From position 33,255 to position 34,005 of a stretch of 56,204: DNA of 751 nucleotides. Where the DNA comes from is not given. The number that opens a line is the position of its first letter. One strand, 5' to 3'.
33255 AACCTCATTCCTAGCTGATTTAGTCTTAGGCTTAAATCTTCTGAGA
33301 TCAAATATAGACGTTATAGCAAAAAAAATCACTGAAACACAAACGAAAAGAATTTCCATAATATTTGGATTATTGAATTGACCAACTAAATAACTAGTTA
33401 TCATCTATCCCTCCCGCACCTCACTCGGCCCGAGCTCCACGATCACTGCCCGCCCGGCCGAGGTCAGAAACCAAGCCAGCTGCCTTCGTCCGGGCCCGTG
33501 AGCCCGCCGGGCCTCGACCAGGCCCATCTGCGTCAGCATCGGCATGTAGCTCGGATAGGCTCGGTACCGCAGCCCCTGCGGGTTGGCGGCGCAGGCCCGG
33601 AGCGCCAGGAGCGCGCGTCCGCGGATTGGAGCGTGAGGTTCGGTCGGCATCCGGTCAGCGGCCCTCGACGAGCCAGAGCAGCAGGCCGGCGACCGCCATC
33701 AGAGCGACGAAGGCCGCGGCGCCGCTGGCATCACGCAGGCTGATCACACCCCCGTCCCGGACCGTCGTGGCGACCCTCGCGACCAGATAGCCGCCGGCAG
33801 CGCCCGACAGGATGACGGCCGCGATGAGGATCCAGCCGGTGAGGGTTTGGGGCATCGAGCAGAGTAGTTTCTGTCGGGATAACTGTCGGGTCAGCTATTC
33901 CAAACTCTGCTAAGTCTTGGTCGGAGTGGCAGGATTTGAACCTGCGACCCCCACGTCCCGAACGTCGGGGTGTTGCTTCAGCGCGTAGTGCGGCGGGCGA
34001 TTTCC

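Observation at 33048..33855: Three-gene accessory operon beside attP, with a sharply AT-rich terminal cassette, co-oriented with the tRNA that integration would rebuild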

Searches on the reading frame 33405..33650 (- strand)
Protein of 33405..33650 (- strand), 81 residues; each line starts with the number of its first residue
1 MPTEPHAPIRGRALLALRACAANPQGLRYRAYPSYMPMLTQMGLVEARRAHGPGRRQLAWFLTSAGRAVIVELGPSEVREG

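Call 7: search_protein_families(library=pfam, proteins=[window:33405-33650:-], max_evalue=1)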
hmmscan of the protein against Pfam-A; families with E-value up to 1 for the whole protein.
window:33405-33650:- (81 aa): 0 families

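Call 8: search_protein_families(library=phrogs, proteins=[window:33405-33650:-], max_evalue=1)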
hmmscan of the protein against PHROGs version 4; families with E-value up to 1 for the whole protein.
window:33405-33650:- (81 aa): 0 families

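Call 9: search_protein_families(library=padloc, proteins=[window:33405-33650:-], max_evalue=1)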
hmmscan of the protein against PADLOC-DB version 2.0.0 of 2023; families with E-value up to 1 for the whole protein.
window:33405-33650:- (81 aa): 0 families

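Call 45: search_protein_families(library=ncbifam, proteins=[window:33405-33650:-], max_evalue=1)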
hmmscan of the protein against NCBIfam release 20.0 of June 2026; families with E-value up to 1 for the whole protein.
window:33405-33650:- (81 aa): 0 families

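Call 46: find_related_loci(query=window:33405-33650:-, collection=viral_contigs, flank=5000)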
Query window:33405-33650:- (81 aa) in viral_contigs; peptide patterns used: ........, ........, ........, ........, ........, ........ (x = any residue, [..] = any of these).
14 stretches matched a pattern; 6 encode a relative of the query (tblastn E <= 1e-3); 6 distinct loci.
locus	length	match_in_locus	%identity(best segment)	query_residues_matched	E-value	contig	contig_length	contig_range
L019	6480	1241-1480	79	1-80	4e-32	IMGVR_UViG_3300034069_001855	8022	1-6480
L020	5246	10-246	67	1-79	4e-31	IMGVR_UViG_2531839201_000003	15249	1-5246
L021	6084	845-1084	76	1-80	2e-30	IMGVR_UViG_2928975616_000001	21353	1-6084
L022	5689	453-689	66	1-79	3e-30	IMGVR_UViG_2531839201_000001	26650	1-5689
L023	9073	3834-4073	54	2-81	1e-19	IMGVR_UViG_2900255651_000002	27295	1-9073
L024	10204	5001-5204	58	12-80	6e-19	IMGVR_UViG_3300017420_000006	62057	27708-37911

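Call 58: find_homologous_proteins(query=window:33405-33650:-, max_evalue=0.001)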
Query window:33405-33650:- (81 aa): 19 proteins with E <= 0.001 among 22 candidates.
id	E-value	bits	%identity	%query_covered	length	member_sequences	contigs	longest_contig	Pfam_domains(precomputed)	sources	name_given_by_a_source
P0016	1.4e-46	173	100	100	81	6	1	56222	-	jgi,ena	-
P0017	5.9e-38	146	85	100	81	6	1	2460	-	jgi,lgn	-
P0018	3.8e-36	140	83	99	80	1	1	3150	-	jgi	-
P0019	2.3e-35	138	81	99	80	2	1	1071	-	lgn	-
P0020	4.7e-35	137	79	99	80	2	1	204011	-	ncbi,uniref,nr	ncbi:hypothetical protein [Methylobacterium brachiatum]|uniref:hypothetical protein n=1 Tax=Methylob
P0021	6.7e-35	136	79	99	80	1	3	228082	-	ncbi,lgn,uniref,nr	ncbi:hypothetical protein [Methylobacterium sp. ARG-1]|uniref:hypothetical protein n=1 Tax=Methyloba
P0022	8.7e-34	133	78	99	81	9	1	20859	-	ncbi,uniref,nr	ncbi:hypothetical protein [Methylobacterium sp. J-077]|uniref:hypothetical protein n=1 Tax=Methyloba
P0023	1.8e-33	132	78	99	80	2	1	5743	-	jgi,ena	-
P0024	2.8e-32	128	75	99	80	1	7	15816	-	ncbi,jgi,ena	jgi:hypothetical protein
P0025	3.3e-32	128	73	99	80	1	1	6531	-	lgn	-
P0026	5.4e-32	127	78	99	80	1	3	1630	-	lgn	-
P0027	1.5e-31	125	73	99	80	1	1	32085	-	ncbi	ncbi:hypothetical protein ACLBXJ_26880 [Methylobacterium mesophilicum]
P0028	5.6e-31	124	74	99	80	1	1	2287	-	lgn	-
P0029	3.2e-29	118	70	99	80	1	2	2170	-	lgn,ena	-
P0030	4.4e-28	114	75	99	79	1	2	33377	-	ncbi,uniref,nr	ncbi:hypothetical protein MKL09_09340 [Methylobacterium sp. J-048]|uniref:hypothetical protein n=1 T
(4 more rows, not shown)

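Call 60: find_encoding_contigs(protein=P0020, flank=7000, max_places=2)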
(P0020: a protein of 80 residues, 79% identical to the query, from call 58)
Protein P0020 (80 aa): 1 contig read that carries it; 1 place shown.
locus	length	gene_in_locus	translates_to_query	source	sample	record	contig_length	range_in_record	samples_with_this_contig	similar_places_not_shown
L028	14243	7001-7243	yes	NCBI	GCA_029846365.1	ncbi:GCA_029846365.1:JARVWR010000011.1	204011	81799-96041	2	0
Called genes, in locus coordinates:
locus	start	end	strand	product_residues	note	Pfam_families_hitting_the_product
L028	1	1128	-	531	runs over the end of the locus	PF04244:DPRP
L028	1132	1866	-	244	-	PF00106:adh_short, PF08659:KR (weak), PF13561:adh_short_C2, PF23441:SDR (faint)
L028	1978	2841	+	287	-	PF00551:Formyl_trans_N, PF02911:Formyl_trans_C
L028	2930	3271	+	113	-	PF06823:DUF1236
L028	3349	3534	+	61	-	-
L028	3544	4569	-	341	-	-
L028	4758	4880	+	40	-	-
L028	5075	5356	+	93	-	PF07238:PilZ (faint)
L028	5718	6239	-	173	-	PF10544:T5orf172, PF13455:MUG113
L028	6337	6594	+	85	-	-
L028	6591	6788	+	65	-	-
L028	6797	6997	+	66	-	-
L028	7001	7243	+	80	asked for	-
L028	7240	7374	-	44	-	-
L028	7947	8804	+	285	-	PF00089:Trypsin, PF13365:Trypsin_2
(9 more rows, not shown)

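Call 61: find_encoding_contigs(protein=P0021, flank=7000, max_places=2)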
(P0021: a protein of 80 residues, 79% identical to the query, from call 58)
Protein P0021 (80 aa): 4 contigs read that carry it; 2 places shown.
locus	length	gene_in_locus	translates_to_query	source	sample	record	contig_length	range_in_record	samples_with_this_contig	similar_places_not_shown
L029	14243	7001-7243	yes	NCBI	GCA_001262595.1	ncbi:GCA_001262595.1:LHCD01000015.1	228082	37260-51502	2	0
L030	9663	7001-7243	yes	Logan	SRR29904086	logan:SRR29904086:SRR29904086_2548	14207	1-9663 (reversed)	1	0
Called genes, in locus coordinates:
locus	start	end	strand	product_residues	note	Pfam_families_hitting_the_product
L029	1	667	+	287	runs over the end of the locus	-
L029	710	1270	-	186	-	-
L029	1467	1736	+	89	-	-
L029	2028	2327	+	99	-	-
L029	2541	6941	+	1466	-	PF12951:PATR, PF03797:Autotransporter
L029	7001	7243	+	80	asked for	-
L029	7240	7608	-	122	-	-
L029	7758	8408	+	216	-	-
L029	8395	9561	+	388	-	PF01381:HTH_3, PF12844:HTH_19 (weak), PF13560:HTH_31, PF06114:Peptidase_M78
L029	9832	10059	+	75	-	-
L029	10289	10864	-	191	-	PF07238:PilZ (faint)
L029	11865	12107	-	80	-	-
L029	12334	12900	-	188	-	-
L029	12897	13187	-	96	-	PF10779:XhlA (weak)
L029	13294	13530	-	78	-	-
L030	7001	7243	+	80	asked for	-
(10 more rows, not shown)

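Call 62: find_encoding_contigs(protein=P0016, flank=3000, max_places=3)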
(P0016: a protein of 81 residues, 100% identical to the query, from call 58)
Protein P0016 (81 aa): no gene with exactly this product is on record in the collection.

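Call 73: find_encoding_contigs(protein=P0017, flank=5000, max_places=4)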
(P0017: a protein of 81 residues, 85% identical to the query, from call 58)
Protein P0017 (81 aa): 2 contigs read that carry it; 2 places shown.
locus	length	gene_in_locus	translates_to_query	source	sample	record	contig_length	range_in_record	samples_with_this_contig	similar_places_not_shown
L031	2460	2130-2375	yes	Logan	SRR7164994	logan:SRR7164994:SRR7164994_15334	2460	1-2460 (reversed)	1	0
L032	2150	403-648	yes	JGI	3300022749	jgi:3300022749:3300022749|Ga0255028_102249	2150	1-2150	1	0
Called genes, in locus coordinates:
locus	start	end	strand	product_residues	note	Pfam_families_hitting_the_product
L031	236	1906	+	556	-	PF00239:Resolvase, PF07508:Recombinase, PF13408:Zn_ribbon_recom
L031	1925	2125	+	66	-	-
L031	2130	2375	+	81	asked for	-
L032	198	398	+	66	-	-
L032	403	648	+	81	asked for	-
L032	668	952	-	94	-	-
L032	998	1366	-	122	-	-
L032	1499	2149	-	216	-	?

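Call 74: predict_structure(alignment_id=A5)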
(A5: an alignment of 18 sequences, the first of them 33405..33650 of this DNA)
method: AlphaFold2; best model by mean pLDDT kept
length: 81 residues; sequences in the alignment: 18
mean_pLDDT: 80.8   pTM: 0.68
mean pLDDT of the five models: 80.8, 80.6, 79.1, 79.0, 74.9
residues with pLDDT >= 90: 37; 70-90: 25; 50-70: 12; < 50: 7
segments of 3 or more residues with pLDDT < 50: 1-4, 79-81
pLDDT, mean of each block of 10 residues (from residue 1): 57 90 89 91 91 77 92 65 34
secondary structure, 60 per line:
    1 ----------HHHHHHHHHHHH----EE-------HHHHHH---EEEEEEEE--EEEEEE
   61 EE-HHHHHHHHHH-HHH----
elements in order: H11-22 H36-41 E45-52 E55-62 H64-73

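Call 79: fold_search(model_id=the predicted structure, library=pdb)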
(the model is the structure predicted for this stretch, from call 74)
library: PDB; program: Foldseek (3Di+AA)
matches with E <= 10: 709; with E <= 0.001: 0
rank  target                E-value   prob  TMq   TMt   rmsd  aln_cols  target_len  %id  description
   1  7xl9                  7.8e-03  0.99  0.55  0.30   4.5        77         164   31  The structure of HucR with urate (released 2022-07-13)
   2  5zi8_A                1.2e-02  1.00  0.59  0.47   3.7        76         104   24  Crystal structure of the PadR-family transcriptional regulator Rv3488 of Mycobacterium tuberculosis H37Rv in complex w (released 2018-10-17)
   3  4fht_B                1.5e-02  1.00  0.66  0.39   2.2        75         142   28  Crystal Structure of the PcaV transcriptional regulator from Streptomyces coelicolor in complex with its natural ligan (released 2013-04-24)
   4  3ech_B                2.0e-02  1.00  0.65  0.40   2.9        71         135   18  The MarR-family repressor MexR in complex with its antirepressor ArmR (released 2008-10-21)
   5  4zzl_A                2.1e-02  1.00  0.64  0.37   2.1        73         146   18  MexR R21W derepressor mutant causing multidrug resistance in P. aeruginosa by mexAB-oprM efflux pump expression (released 2016-07-27)
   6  1tbx_B                2.6e-02  0.96  0.51  0.47   5.0        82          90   21  Crystal structure of SSV1 F-93 (released 2004-07-13)
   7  5zhc_A                3.0e-02  0.99  0.56  0.46   3.7        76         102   25  Crystal structure of the PadR-family transcriptional regulator Rv3488 of Mycobacterium tuberculosis H37Rv (released 2018-10-17)
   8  4fht_A                3.2e-02  1.00  0.62  0.37   3.0        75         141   27  Crystal Structure of the PcaV transcriptional regulator from Streptomyces coelicolor in complex with its natural ligan (released 2013-04-24)
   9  5zi8_B                3.2e-02  0.99  0.57  0.46   3.7        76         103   24  Crystal structure of the PadR-family transcriptional regulator Rv3488 of Mycobacterium tuberculosis H37Rv in complex w (released 2018-10-17)
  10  3gfj                  3.7e-02  0.99  0.55  0.33   4.0        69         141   23  Crystal structure of the ST1710 mutant (R89A) protein (released 2009-08-25)
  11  5hli_B                3.7e-02  0.77  0.43  0.29   5.1        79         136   26  Structure of Disulfide formed AbfR (released 2017-01-25)
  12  5cyv_B                4.3e-02  1.00  0.64  0.38   2.5        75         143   21  Crystal structure of CouR from Rhodococcus jostii RHA1 bound to p-coumaroyl-CoA (released 2015-08-12)
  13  7wh4_A                4.3e-02  0.99  0.59  0.48   3.6        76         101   24  Crystal structure of the PadR-family transcriptional regulator Rv3488 of Mycobacterium tuberculosis H37Rv in complex w (released 2022-02-09)
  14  2nyx_B                4.6e-02  0.82  0.48  0.29   9.2        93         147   24  Crystal structure of RV1404 from Mycobacterium tuberculosis (released 2006-12-05)
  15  3l7w                  4.9e-02  0.99  0.59  0.47   3.6        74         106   16  The Crystal Structure of smu.1704 from Streptococcus mutans UA159 (released 2010-12-08)
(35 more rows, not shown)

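Call 94: search_protein_families(library=padloc, proteins=[L020:316-894:+, L021:2170-3603:+, L021:1212-1958:+, L022:2306-3166:+, L022:1283-1780:+, L022:3538-4224:+], max_evalue=0.01)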
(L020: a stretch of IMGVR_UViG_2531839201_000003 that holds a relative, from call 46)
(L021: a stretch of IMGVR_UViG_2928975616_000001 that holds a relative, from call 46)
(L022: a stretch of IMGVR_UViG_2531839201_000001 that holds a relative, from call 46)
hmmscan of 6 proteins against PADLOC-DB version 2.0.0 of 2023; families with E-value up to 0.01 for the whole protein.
L020:316-894:+ (192 aa): 0 families

L021:2170-3603:+ (477 aa): 0 families

L021:1212-1958:+ (248 aa): 0 families

L022:2306-3166:+ (286 aa): 0 families

L022:1283-1780:+ (165 aa): 0 families

L022:3538-4224:+ (228 aa): 0 families

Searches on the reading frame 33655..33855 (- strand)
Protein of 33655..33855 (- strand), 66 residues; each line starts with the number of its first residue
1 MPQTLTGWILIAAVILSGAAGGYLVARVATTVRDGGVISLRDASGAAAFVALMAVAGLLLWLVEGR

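Call 7: search_protein_families(library=pfam, proteins=[window:33655-33855:-], max_evalue=1)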
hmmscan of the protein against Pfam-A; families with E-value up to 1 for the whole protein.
window:33655-33855:- (66 aa): 1 family
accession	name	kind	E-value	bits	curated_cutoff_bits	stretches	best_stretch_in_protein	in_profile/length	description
PF17933.6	TetR_C_25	-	0.16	12.8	26.4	1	27-62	35-70/106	Tetracyclin repressor-like, C-terminal domain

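Call 8: search_protein_families(library=phrogs, proteins=[window:33655-33855:-], max_evalue=1)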
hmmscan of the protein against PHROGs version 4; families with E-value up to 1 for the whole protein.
window:33655-33855:- (66 aa): 3 families
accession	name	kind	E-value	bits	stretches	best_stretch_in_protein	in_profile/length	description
phrog_1024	-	unknown function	0.048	14.5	1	1-63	40-98/130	-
phrog_21780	-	lysis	0.061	14.7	1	18-61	5-48/75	holin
phrog_36371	-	unknown function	0.41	11.5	1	2-24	14-36/44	-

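Call 9: search_protein_families(library=padloc, proteins=[window:33655-33855:-], max_evalue=1)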
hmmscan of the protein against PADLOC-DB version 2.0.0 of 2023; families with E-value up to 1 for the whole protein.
window:33655-33855:- (66 aa): 0 families

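Call 45: search_protein_families(library=ncbifam, proteins=[window:33655-33855:-], max_evalue=1)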
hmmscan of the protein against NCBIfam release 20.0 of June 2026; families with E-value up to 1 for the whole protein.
window:33655-33855:- (66 aa): 0 families

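Call 47: find_related_loci(query=window:33655-33855:-, collection=viral_contigs, flank=5000)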
Query window:33655-33855:- (66 aa) in viral_contigs; peptide patterns used: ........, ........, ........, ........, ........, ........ (x = any residue, [..] = any of these).
91 stretches matched a pattern; 3 encode a relative of the query (tblastn E <= 1e-3); 3 distinct loci.
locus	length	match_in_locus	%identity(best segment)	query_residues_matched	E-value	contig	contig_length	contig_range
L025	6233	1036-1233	86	1-66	5e-25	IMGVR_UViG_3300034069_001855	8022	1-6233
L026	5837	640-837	52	1-66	3e-15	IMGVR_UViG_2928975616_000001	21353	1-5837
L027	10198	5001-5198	44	1-66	2e-8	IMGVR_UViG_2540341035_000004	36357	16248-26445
